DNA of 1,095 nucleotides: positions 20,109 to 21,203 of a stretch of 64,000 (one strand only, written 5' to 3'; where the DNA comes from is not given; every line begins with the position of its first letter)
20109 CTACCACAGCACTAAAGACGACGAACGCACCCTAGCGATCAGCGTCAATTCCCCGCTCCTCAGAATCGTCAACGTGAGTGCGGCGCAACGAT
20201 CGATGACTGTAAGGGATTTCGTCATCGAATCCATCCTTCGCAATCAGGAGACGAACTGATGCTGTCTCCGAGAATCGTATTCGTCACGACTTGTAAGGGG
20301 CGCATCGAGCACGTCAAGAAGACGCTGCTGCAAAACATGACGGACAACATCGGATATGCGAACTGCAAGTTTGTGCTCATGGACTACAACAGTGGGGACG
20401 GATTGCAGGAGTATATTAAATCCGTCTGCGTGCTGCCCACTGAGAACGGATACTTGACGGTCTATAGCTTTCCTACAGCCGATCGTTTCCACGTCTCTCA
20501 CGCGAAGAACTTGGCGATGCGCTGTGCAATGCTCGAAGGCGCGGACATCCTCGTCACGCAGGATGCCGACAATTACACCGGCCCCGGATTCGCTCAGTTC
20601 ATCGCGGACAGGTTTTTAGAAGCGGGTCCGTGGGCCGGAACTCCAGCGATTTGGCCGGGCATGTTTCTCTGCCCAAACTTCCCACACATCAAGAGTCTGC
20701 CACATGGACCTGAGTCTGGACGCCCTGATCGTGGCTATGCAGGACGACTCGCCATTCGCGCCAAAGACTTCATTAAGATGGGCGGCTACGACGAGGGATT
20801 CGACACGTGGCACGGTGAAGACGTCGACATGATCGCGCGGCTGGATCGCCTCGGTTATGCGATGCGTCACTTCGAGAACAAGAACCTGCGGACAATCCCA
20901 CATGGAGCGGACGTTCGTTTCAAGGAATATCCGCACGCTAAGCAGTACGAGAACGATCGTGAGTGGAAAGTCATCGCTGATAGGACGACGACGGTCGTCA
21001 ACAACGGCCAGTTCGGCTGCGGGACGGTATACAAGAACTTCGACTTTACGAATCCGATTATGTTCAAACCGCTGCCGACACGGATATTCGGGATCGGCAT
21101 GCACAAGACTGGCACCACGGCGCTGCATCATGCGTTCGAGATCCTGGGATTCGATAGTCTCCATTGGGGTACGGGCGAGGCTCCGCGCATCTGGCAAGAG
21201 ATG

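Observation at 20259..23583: Sulfation module: APS kinase (CysC) plus a glycosyltransferase-sulfotransferase fusion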

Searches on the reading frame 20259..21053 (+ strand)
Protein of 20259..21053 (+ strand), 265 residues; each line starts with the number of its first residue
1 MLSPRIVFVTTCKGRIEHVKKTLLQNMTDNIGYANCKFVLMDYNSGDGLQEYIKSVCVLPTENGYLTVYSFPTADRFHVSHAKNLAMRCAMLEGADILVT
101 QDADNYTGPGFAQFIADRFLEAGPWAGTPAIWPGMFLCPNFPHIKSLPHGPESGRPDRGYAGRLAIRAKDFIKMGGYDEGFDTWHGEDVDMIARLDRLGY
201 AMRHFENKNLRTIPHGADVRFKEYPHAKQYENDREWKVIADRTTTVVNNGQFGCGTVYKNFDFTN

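Call 86: search_protein_representatives(protein=window:20259-21053:+)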
Query: 265 residues. Proteins with E-value up to 0.001 (for the whole library): 2057; up to 1e-10: 968; up to 1e-30: 62. The best 150 are listed.
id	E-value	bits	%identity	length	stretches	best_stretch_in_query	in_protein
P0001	1.6e-185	631.1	100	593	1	1-265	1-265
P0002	1.3e-136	470.6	75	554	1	5-264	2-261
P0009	5.2e-105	366.9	66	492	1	3-259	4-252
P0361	4.1e-101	354.2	38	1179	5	3-261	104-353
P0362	2.5e-96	338.5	38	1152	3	4-220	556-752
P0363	1.9e-84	299.5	58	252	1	3-259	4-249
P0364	3.3e-83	295.4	36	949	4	3-261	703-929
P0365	2.9e-82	292.3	59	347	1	1-262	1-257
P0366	5.2e-78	278.4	58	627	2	130-263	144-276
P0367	5.9e-77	274.9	60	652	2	76-261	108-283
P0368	3.0e-63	229.9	53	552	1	5-242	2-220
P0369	6.3e-63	228.9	40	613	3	4-237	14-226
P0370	1.6e-62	227.6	64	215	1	3-188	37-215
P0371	1.4e-58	214.6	62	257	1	35-203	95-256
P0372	1.4e-57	211.4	58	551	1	66-260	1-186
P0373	2.5e-53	197.4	43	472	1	3-264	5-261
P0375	1.2e-51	191.9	35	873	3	4-262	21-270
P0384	1.8e-44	168.3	38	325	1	3-261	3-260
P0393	5.5e-40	153.6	42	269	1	6-262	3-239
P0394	1.1e-37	146.1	40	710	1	3-265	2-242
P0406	1.2e-32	129.5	32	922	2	4-237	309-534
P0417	7.9e-31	123.6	42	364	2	5-122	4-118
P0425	2.6e-30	121.9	42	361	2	7-222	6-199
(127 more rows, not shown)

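Call 87: search_protein_families(library=pfam, proteins=[P0361, P0362, P0364, P0375, P0394, P0384, P0393, P0417, P0425, P0406], max_evalue=0.001)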
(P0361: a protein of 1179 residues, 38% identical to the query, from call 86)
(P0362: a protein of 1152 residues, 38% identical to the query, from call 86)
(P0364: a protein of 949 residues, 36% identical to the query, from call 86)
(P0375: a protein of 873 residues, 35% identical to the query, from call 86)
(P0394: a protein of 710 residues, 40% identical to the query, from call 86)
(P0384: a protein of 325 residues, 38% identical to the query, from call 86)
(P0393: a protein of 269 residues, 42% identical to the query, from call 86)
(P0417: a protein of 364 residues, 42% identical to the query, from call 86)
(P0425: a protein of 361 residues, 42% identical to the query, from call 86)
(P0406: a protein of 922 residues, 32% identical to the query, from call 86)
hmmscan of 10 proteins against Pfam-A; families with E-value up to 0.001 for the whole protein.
P0361 (1179 aa): 6 families
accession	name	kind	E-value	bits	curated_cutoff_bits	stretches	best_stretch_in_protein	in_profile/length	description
PF10111.15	Glyco_tranf_2_2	-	1.5e-32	113.7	27.3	2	833-928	5-94/276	Glycosyltransferase like family 2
PF00535.33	Glycos_transf_2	-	1.9e-30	106.5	23.3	3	831-927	1-90/168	Glycosyl transferase family 2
PF02709.20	Glyco_transf_7C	-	1.7e-26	92.1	23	3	243-288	22-67/78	N-terminal domain of galactosyltransferase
PF13641.12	Glyco_tranf_2_3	-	4.9e-10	40.2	27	0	830-940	3-111/230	Glycosyltransferase like family 2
PF13704.12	Glyco_tranf_2_4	-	1e-07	32.7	27.5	0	847-927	7-83/98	Glycosyl transferase family 2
PF05679.22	CHGN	-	1.9e-06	27.4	23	0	961-996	425-460/512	Chondroitin N-acetylgalactosaminyltransferase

P0362 (1152 aa): 6 families
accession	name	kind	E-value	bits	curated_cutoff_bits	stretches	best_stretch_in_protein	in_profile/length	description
PF10111.15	Glyco_tranf_2_2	-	2.8e-29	102.9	27.3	2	953-986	167-200/276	Glycosyltransferase like family 2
PF00535.33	Glycos_transf_2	-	1.3e-26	94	23.3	3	564-656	6-91/168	Glycosyl transferase family 2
PF02709.20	Glyco_transf_7C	-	3.3e-26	91.2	23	3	242-290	20-68/78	N-terminal domain of galactosyltransferase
PF13641.12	Glyco_tranf_2_3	-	5.5e-12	46.6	27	0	106-166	1-59/230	Glycosyltransferase like family 2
PF05679.22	CHGN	-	1.7e-07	30.9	23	0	949-984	425-460/512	Chondroitin N-acetylgalactosaminyltransferase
PF13704.12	Glyco_tranf_2_4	-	5.9e-07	30.3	27.5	0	591-655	23-83/98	Glycosyl transferase family 2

P0364 (949 aa): 6 families
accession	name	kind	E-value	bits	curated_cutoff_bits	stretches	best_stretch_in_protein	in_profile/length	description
PF00535.33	Glycos_transf_2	-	1e-26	94.3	23.3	3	707-803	1-90/168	Glycosyl transferase family 2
PF10111.15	Glyco_tranf_2_2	-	1.9e-24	87.1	27.3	0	586-617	171-202/276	Glycosyltransferase like family 2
PF02709.20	Glyco_transf_7C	-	7.4e-18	64.4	23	1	581-622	22-63/78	N-terminal domain of galactosyltransferase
PF13641.12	Glyco_tranf_2_3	-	1.2e-08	35.8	27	0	705-804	2-99/230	Glycosyltransferase like family 2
PF13704.12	Glyco_tranf_2_4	-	2.3e-06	28.4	27.5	0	30-100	13-82/98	Glycosyl transferase family 2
PF05679.22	CHGN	-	7.7e-05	22.1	23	0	590-619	437-467/512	Chondroitin N-acetylgalactosaminyltransferase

P0375 (873 aa): 4 families
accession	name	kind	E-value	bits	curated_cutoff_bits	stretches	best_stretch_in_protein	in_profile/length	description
PF04055.27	Radical_SAM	-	2.4e-14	54.3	29.5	1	545-700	2-166/166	Radical SAM superfamily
PF10111.15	Glyco_tranf_2_2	-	7.9e-12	45.7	27.3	1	161-194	168-201/276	Glycosyltransferase like family 2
PF00535.33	Glycos_transf_2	-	2.8e-11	44.1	23.3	1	29-195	6-159/168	Glycosyl transferase family 2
PF02709.20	Glyco_transf_7C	-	4.4e-10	39.5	23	1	144-204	7-67/78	N-terminal domain of galactosyltransferase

P0394 (710 aa): 3 families
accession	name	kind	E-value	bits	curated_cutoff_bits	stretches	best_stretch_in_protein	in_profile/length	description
PF17784.7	Sulfotransfer_4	-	3.8e-30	105.8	22.8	1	252-431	1-208/215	Sulfotransferase domain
PF02709.20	Glyco_transf_7C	-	9.1e-08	32.1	23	1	128-180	12-63/78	N-terminal domain of galactosyltransferase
PF10111.15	Glyco_tranf_2_2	-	2.4e-06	27.7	27.3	0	5-103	2-94/276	Glycosyltransferase like family 2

P0384 (325 aa): 2 families
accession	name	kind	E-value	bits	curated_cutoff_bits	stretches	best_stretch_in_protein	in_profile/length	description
PF02709.20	Glyco_transf_7C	-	3.6e-05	23.8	23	1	161-205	22-66/78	N-terminal domain of galactosyltransferase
PF10111.15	Glyco_tranf_2_2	-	0.00011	22.2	27.3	0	162-223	167-231/276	Glycosyltransferase like family 2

P0393 (269 aa): 1 family
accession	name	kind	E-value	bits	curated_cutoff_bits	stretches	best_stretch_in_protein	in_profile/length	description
PF10111.15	Glyco_tranf_2_2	-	2.1e-07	31.2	27.3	1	142-178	165-201/276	Glycosyltransferase like family 2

P0417 (364 aa): 4 families
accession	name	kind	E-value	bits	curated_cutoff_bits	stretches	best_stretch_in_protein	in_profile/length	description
PF10111.15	Glyco_tranf_2_2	-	9.1e-12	45.5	27.3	2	138-171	167-200/276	Glycosyltransferase like family 2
PF02709.20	Glyco_transf_7C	-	4.4e-10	39.5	23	1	137-181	22-66/78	N-terminal domain of galactosyltransferase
PF00535.33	Glycos_transf_2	-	9.8e-08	32.5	23.3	1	6-102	1-90/168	Glycosyl transferase family 2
PF05679.22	CHGN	-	1.7e-05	24.3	23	1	136-170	427-461/512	Chondroitin N-acetylgalactosaminyltransferase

P0425 (361 aa): 3 families
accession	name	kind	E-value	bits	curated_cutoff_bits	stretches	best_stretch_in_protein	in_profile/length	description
PF02709.20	Glyco_transf_7C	-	9.7e-09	35.2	23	1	138-178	22-62/78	N-terminal domain of galactosyltransferase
PF10111.15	Glyco_tranf_2_2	-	2e-08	34.5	27.3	0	140-172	168-200/276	Glycosyltransferase like family 2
PF00535.33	Glycos_transf_2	-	3.1e-05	24.4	23.3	1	6-126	1-114/168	Glycosyl transferase family 2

P0406 (922 aa): 5 families
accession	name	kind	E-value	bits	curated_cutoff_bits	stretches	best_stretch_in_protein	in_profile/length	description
PF01501.26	Glyco_transf_8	-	9.3e-38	130.7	24.3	1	567-810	2-248/253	Glycosyl transferase family 8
PF10111.15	Glyco_tranf_2_2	-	3.1e-21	76.5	27.3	1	130-184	158-211/276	Glycosyltransferase like family 2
PF00535.33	Glycos_transf_2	-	7.2e-13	49.2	23.3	1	312-443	1-115/168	Glycosyl transferase family 2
PF02709.20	Glyco_transf_7C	-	1.8e-12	47.1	23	1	130-174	16-58/78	N-terminal domain of galactosyltransferase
PF18404.7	Glyco_transf_24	-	1.3e-08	35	25.7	1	569-689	6-126/268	Glucosyltransferase 24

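Call 88: list_cluster_members(proteins=[P0361, P0362, P0364, P0384, P0393, P0417, P0425, P0394, P0406, P0373])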
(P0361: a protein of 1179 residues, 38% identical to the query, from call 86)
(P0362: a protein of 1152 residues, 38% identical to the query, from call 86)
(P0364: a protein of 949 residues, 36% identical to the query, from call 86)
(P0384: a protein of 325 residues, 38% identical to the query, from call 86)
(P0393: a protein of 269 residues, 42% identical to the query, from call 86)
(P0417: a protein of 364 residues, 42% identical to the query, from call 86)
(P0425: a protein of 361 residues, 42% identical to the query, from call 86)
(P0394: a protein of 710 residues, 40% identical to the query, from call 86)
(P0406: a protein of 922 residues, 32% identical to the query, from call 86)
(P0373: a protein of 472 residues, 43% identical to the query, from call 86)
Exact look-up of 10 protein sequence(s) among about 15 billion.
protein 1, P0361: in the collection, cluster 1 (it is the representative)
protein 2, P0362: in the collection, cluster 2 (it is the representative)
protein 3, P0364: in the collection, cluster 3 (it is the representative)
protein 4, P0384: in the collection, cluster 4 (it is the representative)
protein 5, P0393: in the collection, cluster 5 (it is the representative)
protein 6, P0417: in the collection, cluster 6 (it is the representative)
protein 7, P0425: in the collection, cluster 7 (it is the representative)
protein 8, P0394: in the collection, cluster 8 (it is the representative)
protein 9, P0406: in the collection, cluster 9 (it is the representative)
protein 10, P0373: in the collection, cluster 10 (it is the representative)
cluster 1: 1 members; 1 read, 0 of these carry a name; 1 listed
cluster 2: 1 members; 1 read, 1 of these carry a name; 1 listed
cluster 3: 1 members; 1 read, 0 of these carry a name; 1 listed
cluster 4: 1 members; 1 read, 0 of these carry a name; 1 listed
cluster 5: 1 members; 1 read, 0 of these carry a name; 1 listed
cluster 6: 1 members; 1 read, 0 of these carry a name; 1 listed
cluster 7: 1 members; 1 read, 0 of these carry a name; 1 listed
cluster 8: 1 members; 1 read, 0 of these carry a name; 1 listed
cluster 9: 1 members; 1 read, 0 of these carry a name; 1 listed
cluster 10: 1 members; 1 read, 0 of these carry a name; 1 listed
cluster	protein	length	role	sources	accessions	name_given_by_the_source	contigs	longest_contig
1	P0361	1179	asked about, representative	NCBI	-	-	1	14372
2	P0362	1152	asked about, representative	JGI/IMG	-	glycosyltransferase involved in cell wall biosynthesis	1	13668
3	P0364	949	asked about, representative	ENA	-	-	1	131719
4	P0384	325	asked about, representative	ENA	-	-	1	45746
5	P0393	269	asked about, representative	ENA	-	-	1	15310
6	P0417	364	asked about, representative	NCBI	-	-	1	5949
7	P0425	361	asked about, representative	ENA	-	-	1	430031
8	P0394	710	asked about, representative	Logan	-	-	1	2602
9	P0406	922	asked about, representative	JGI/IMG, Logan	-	-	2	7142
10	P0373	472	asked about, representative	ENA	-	-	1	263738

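Call 89: find_encoding_contigs(protein=P0364, flank=8000, max_places=1)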
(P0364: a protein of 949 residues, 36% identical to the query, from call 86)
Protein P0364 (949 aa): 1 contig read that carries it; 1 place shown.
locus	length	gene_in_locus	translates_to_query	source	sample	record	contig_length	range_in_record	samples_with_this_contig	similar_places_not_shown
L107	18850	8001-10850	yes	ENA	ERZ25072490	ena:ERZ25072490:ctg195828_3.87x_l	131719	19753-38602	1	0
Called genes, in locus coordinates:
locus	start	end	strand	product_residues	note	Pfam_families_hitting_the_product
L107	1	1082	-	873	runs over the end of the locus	PF00535:Glycos_transf_2, PF10111:Glyco_tranf_2_2 (faint), PF02709:Glyco_transf_7C, PF04055:Radical_SAM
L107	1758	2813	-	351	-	PF13186:SPASM, PF04055:Radical_SAM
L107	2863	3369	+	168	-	-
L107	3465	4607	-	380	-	PF00155:Aminotran_1_2 (weak), PF01041:DegT_DnrJ_EryC1, PF01053:Cys_Met_Meta_PP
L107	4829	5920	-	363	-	PF01408:GFO_IDH_MocA, PF02894:GFO_IDH_MocA_C, PF22725:GFO_IDH_MocA_C3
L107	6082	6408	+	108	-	-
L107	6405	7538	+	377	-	PF00155:Aminotran_1_2, PF12897:Asp_aminotransf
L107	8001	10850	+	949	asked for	PF00535:Glycos_transf_2 (weak), PF10111:Glyco_tranf_2_2 (faint), PF13641:Glyco_tranf_2_3 (faint), PF00535:Glycos_transf_2 (weak), PF02709:Glyco_transf_7C, PF00535:Glycos_transf_2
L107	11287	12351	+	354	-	PF00665:rve (weak), PF13683:rve_3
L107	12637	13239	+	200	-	-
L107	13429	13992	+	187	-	-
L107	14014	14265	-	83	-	PF13560:HTH_31, PF12844:HTH_19 (weak), PF13443:HTH_26 (weak), PF01381:HTH_3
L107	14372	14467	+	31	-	-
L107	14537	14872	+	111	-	-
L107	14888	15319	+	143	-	-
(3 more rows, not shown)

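Call 90: find_encoding_contigs(protein=P0425, flank=8000, max_places=1)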
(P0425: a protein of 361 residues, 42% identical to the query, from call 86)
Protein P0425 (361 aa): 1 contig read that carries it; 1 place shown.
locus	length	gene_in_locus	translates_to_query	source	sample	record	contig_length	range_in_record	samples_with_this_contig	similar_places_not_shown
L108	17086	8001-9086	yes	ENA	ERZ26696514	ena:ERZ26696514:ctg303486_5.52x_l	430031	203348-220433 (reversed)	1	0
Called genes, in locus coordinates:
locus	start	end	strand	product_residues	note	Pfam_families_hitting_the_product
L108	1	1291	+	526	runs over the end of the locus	PF00070:Pyr_redox (faint), PF01266:DAO (faint), PF01494:FAD_binding_3 (faint), PF01946:Thi4 (faint), PF03486:HI0933_like (faint), PF07992:Pyr_redox_2, PF13738:Pyr_redox_3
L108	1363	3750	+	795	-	PF12704:MacB_PCD, PF02687:FtsX, PF12704:MacB_PCD (weak), PF02687:FtsX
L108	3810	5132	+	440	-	PF00201:UDPGT, PF04101:Glyco_tran_28_C, PF06722:EryCIII-like_C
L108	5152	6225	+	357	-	PF00534:Glycos_transf_1 (weak), PF13692:Glyco_trans_1_4, PF13524:Glyco_trans_1_2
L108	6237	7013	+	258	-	PF13489:Methyltransf_23, PF08241:Methyltransf_11, PF08242:Methyltransf_12 (faint), PF13649:Methyltransf_25 (weak), PF13847:Methyltransf_31 (weak)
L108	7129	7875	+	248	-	PF22624:AASDHPPT_N (weak), PF01648:ACPS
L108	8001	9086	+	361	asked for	PF10111:Glyco_tranf_2_2 (faint), PF02709:Glyco_transf_7C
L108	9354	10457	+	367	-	PF00535:Glycos_transf_2 (weak), PF10111:Glyco_tranf_2_2 (faint), PF02709:Glyco_transf_7C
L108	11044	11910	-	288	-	PF02517:Rce1-like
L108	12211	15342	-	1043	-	PF00873:ACR_tran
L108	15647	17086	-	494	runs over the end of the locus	PF02321:OEP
